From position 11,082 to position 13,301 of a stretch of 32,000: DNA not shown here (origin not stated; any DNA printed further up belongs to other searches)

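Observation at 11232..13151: ABC ATPase reads in frame into a complete lipoprotein signal peptide and a six-bladed NHL propeller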

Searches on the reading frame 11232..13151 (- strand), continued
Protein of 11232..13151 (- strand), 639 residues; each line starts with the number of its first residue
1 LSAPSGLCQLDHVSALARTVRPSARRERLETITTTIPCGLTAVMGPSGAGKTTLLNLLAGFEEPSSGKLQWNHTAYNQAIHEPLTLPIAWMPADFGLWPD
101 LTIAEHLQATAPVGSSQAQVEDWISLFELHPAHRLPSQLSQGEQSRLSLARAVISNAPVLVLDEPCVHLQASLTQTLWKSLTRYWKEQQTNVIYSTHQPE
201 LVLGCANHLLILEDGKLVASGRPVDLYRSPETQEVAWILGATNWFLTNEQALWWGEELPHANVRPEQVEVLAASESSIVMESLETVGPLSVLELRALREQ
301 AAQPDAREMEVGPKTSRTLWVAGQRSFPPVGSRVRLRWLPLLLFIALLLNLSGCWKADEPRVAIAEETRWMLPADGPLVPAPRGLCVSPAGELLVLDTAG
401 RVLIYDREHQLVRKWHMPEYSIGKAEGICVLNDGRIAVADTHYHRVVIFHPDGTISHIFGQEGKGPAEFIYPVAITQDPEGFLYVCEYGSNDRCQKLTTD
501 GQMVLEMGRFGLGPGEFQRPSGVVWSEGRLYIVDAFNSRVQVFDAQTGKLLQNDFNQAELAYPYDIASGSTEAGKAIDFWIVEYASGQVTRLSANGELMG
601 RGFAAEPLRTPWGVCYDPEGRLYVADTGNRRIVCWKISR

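Call 33: predict_structure(alignment_id=A1)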
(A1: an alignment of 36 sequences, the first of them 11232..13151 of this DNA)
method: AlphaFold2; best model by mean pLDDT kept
length: 639 residues; sequences in the alignment: 36
mean_pLDDT: 88.9   pTM: 0.55
mean pLDDT of the five models: 88.9, 87.5, 87.4, 87.2, 86.9
residues with pLDDT >= 90: 448; 70-90: 127; 50-70: 42; < 50: 22
segments of 3 or more residues with pLDDT < 50: 1-3, 300-312, 352-357
pLDDT, mean of each block of 10 residues (from residue 1): 69 83 70 94 94 95 93 67 76 92 96 90 93 91 94 93 90 86 90 94 93 96 94 94 91 88 93 93 90 84 46 75 90 90 60 53 91 89 95 96 96 93 87 97 96 97 96 97 96 97 96 93 97 96 98 92 94 79 92 93 80 93 95 90
secondary structure, 60 per line:
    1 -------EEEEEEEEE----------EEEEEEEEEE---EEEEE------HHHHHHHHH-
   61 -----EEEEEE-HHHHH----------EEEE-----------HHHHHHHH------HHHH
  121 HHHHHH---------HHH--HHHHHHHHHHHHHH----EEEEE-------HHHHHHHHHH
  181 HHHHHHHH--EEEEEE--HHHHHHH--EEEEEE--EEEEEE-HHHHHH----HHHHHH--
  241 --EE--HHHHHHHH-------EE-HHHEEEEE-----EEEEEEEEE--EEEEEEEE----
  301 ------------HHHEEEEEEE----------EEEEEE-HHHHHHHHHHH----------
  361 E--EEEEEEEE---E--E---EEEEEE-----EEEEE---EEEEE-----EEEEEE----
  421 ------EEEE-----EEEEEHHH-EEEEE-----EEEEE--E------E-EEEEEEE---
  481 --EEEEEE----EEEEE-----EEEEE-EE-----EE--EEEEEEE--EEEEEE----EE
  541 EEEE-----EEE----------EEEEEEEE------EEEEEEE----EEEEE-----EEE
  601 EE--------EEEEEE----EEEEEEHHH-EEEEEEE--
elements in order: E8-16 E27-36 E40-44 H51-59 E66-71 H73-77 E88-91 H103-110 H117-126 H141-154 E159-163 H171-188 E191-196 H199-205 E208-213 E216-221 H223-228 H233-238 H247-254 E268-272 E278-286 E289-296 E316-322 E333-338 H340-350 E364-371 E382-387 E393-397 E401-405 E411-416 E427-430 E436-440 E445-449 E455-459 E471-477 E483-488 E493-497 E503-507 E520-526 E529-534 E539-544 E550-552 E563-570 E577-583 E588-592 E598-602 E611-616 E621-626 E631-637
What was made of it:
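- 12102..12137 (-): Hydrophobic core (h-region) of an internal lipoprotein signal peptide (residues 339-350, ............). Its positive n-region is supplied by R333/R335/R337 of the preceding strand. The AF2 helix 340-350 is 11 residues long (call 33).
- On NHL-repeat six-bladed beta-propeller: 24 strands at 364-637 with pLDDT mostly above 90 (call 33).
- On Type VII ABC (MacB/FtsX/LolC-like): The propeller runs to the C-terminus (call 33).
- Checked: The AlphaFold2 model (mean pLDDT 88.9) has 24 strands, i.e. six four-stranded blades, in residues 360-637 (call 33).
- The AF2 helix is only 11 residues and the lipobox is disordered (call 33). The uncharged core is ~12 residues and the AF2 helix is 11 residues (call 33), which is short for a stable TM.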

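Call 37: fold_search(model_id=the predicted structure, library=pdb)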
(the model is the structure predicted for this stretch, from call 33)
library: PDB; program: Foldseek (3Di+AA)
matches with E <= 10: 1977; with E <= 0.001: 1809
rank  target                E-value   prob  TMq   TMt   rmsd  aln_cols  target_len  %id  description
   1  9j4r_B                1.4e-23  1.00  0.42  0.75   4.7       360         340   24  Cryo-EM structure of ferric ion importer, FbpBC, from Thermus thermophilus (released 2025-08-13)
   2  1z47_A                3.9e-22  1.00  0.39  0.66   6.4       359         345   23  Structure of the ATPase subunit CysA of the putative sulfate ATP-binding cassette (ABC) transporter from Alicyclobacil (released 2005-06-07)
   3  2it1_A                7.2e-22  1.00  0.39  0.65   5.3       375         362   21  Structure of PH0203 protein from Pyrococcus horikoshii (released 2007-10-30)
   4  1oxs                  1.0e-21  1.00  0.38  0.66   6.3       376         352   20  Crystal structure of GlcV, the ABC-ATPase of the glucose ABC transporter from Sulfolobus solfataricus (released 2003-06-17)
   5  1oxu_A                1.1e-21  1.00  0.39  0.66   6.3       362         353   21  Crystal structure of GlcV, the ABC-ATPase of the glucose ABC transporter from Sulfolobus solfataricus (released 2003-06-17)
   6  6d69                  1.8e-21  1.00  0.38  0.81   3.4       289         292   24  Crystal Structure of the NHL Repeat Region of D. melanogaster Thin (released 2019-04-24)
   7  1oxx                  1.9e-21  1.00  0.38  0.64   6.5       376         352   20  Crystal structure of GlcV, the ABC-ATPase of the glucose ABC transporter from Sulfolobus solfataricus (released 2003-09-30)
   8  2it1_B                2.1e-21  1.00  0.38  0.63   5.5       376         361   19  Structure of PH0203 protein from Pyrococcus horikoshii (released 2007-10-30)
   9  3puv_B                2.5e-21  1.00  0.40  0.67   5.7       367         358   21  Crystal Structure of an outward-facing MBP-Maltose transporter complex bound to ADP-VO4 (released 2011-08-10)
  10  8zx1_A                7.1e-21  1.00  0.39  0.66   6.4       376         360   19  Cryo-EM structure of E.coli spermidine transporter PotABC in nanodisc (released 2024-10-09)
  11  6xg7                  1.7e-20  1.00  0.39  0.83   3.5       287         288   23  1.3 A Resolution Structure of the of the NHL Repeat Region of D. melanogaster Thin (released 2020-12-16)
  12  8zx1_D                1.8e-20  1.00  0.39  0.66   6.6       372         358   19  Cryo-EM structure of E.coli spermidine transporter PotABC in nanodisc (released 2024-10-09)
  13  2yyz                  2.2e-20  1.00  0.38  0.63   5.6       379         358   20  Crystal structure of Sugar ABC transporter, ATP-binding protein (released 2007-11-06)
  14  8y5f_A                3.1e-20  1.00  0.39  0.66   6.5       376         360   19  Cryo-EM structure of E.coli spermidine transporter PotABC (released 2024-10-09)
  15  3puy_B                3.2e-20  1.00  0.40  0.68   5.8       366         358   21  Crystal Structure of an outward-facing MBP-Maltose transporter complex bound to AMP-PNP after crystal soaking of the p (released 2011-05-18)
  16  1z47_B                4.8e-20  1.00  0.40  0.70   5.5       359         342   23  Structure of the ATPase subunit CysA of the putative sulfate ATP-binding cassette (ABC) transporter from Alicyclobacil (released 2005-06-07)
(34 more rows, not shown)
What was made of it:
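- On Type I importer ATPase with C-terminal regulatory domain (FbpC/MalK/CysA/PotA class): Foldseek alignments of about 360-380 columns to 9j4r_B, 1z47, 1oxs, 3puv and 8zx1 (call 37).
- On NHL-repeat six-bladed beta-propeller: TMt 0.8-0.86 to the Thin and TRIM2 NHL domains (call 37).
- Closest known: MacB / FtsEX / LolCDE-type. Different: The NBD is importer-type with a regulatory domain (call 37).
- Checked: Residues 246-338 fold as the beta-sheet C-terminal regulatory domain of FbpC/MalK-type ATPases (calls 33, 37).
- Tried and rejected: Rejected: it is part of a folded regulatory domain (calls 33, 37).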

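Call 44: search_protein_families(library=pfam, proteins=[L034:667-2655:+, L034:2677-3861:+, L034:3992-5620:-, L058:3563-5635:+, L058:2950-3483:+, L038:157-3072:+, L038:3939-5165:-], max_evalue=0.001)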
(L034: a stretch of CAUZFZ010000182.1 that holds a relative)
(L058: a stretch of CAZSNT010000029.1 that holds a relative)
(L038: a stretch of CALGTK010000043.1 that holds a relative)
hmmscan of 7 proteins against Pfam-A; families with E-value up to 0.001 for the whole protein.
L034:667-2655:+ (662 aa): 2 families
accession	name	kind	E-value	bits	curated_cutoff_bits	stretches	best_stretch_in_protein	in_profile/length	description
PF13517.12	FG-GAP_3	-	3.3e-31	108.1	26.9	4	307-367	1-60/61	FG-GAP-like repeat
PF01839.29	FG-GAP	-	2.6e-18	65.9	22.1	0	351-369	3-21/37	FG-GAP repeat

L034:2677-3861:+ (394 aa): 6 families
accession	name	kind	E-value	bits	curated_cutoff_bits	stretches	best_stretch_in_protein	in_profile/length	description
PF07593.17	UnbV_ASPIC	-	1.4e-15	57.4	23.4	1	137-203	1-67/68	ASPIC and UnbV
PF08534.16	Redoxin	-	6.3e-12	45.9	26.6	1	258-384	19-148/148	Redoxin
PF00578.27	AhpC-TSA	-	1.1e-08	35.5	26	1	264-368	22-122/124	AhpC/TSA family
PF13517.12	FG-GAP_3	-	9.4e-05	23.4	26.9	1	40-88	14-61/61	FG-GAP-like repeat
PF13905.12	Thioredoxin_8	-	0.00058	20.6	27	0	269-367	3-94/94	Thioredoxin-like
PF00085.26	Thioredoxin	-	0.00089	19.7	23.5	0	267-306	18-56/103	Thioredoxin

L034:3992-5620:- (542 aa): 1 family
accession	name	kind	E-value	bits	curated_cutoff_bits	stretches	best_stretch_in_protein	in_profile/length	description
PF16326.10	ABC_tran_CTD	-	0.00067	20.3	32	0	403-454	13-65/69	ABC transporter C-terminal domain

L058:3563-5635:+ (690 aa): 0 families

L058:2950-3483:+ (177 aa): 0 families

L038:157-3072:+ (971 aa): 5 families
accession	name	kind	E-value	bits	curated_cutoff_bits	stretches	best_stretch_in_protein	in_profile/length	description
PF08494.16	DEAD_assoc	-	2.6e-51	174.6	23.5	1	105-292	1-191/191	DEAD/H associated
PF23234.1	WH4_Lhr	-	1e-30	105.6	27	1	763-844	3-84/87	Large helicase-related protein, winged-helix domain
PF23235.1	WH3_Lhr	-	1e-18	67.9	27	1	551-635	6-91/95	Large helicase-related protein, winged-helix domain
PF23236.1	WH2_Lhr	-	5.7e-14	53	27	1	337-443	1-102/105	Large helicase-related protein, winged-helix domain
PF19306.5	WH_Lhr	-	2.5e-08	33.9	27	1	1-40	129-168/168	Large helicase-related protein, winged helix domain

L038:3939-5165:- (408 aa): 0 families

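Call 63: search_protein_families(library=pfam, proteins=[L080:2707-6783:+, L062:3910-6915:+, L033:5095-7773:+, L056:2252-3925:+], max_evalue=0.001)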
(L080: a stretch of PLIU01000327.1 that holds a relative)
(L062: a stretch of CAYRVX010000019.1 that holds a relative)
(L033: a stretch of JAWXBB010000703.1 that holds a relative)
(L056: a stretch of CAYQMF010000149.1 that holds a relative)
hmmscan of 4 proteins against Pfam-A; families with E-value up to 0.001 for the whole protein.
L080:2707-6783:+ (1359 aa): 6 families
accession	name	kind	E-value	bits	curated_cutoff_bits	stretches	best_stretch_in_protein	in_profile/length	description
PF01436.27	NHL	-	3.8e-28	96.5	20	2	1235-1262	1-28/28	NHL repeat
PF13519.12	VWA_2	-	9.3e-14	52.4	27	1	105-207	2-106/107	von Willebrand factor type A domain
PF07584.16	BatA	-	1.2e-12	48.5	25.9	1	16-92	3-77/77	Aerotolerance regulator N-terminal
PF17170.10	DUF5128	-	3.3e-10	40.1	22.9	1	1246-1294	53-101/321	6-bladed beta-propeller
PF08450.18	SGL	-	7.4e-08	32.7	26.3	0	1097-1135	184-223/246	SMP-30/Gluconolactonase/LRE-like region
PF24157.1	DUF7408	-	9.8e-05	22.8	27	1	333-378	2-48/174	Domain of unknown function (DUF7408)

L062:3910-6915:+ (1002 aa): 3 families
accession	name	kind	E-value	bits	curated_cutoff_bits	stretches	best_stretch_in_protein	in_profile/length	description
PF01436.27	NHL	-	2.1e-27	94.2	20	2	972-999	1-28/28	NHL repeat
PF17170.10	DUF5128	-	5.7e-11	42.6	22.9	1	841-909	54-121/321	6-bladed beta-propeller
PF08450.18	SGL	-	2.9e-06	27.5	26.3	0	881-970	137-228/246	SMP-30/Gluconolactonase/LRE-like region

L033:5095-7773:+ (893 aa): 5 families
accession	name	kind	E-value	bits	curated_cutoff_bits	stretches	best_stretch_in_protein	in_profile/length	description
PF00005.33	ABC_tran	-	5.3e-19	69.6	25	1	307-510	2-137/137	ABC transporter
PF01436.27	NHL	-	1.4e-18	66.4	20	1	864-887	3-26/28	NHL repeat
PF17170.10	DUF5128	-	2.3e-08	34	22.9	0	676-732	43-98/321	6-bladed beta-propeller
PF24684.1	Vgb_lyase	-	1.3e-05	24.6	50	1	635-849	14-214/290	Virginiamycin B lyase family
PF13304.12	AAA_21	-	0.00037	21.1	27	0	482-554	238-302/304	AAA domain, putative AbiEii toxin, Type IV TA system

L056:2252-3925:+ (558 aa): 8 families
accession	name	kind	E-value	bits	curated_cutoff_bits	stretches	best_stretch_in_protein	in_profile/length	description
PF00005.33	ABC_tran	-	3.9e-21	76.5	25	1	78-201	6-137/137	ABC transporter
PF01436.27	NHL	-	1.3e-18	66.4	20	1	348-371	3-26/28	NHL repeat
PF08450.18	SGL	-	1.9e-06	28.1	26.3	0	451-523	145-223/246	SMP-30/Gluconolactonase/LRE-like region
PF24684.1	Vgb_lyase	-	2.7e-06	26.9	50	1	309-515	60-254/290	Virginiamycin B lyase family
PF02463.25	SMC_N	-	3.4e-06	27.1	40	0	172-232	136-200/220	RecF/RecN/SMC N terminal domain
PF13304.12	AAA_21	-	1.9e-05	25.4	27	0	169-230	234-298/304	AAA domain, putative AbiEii toxin, Type IV TA system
PF13191.12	AAA_16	-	2.5e-05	25.3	32.6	1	72-226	11-166/167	AAA ATPase domain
PF20703.3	nSTAND1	-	0.00099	19.3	27.1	0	80-229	30-158/379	Novel STAND NTPase 1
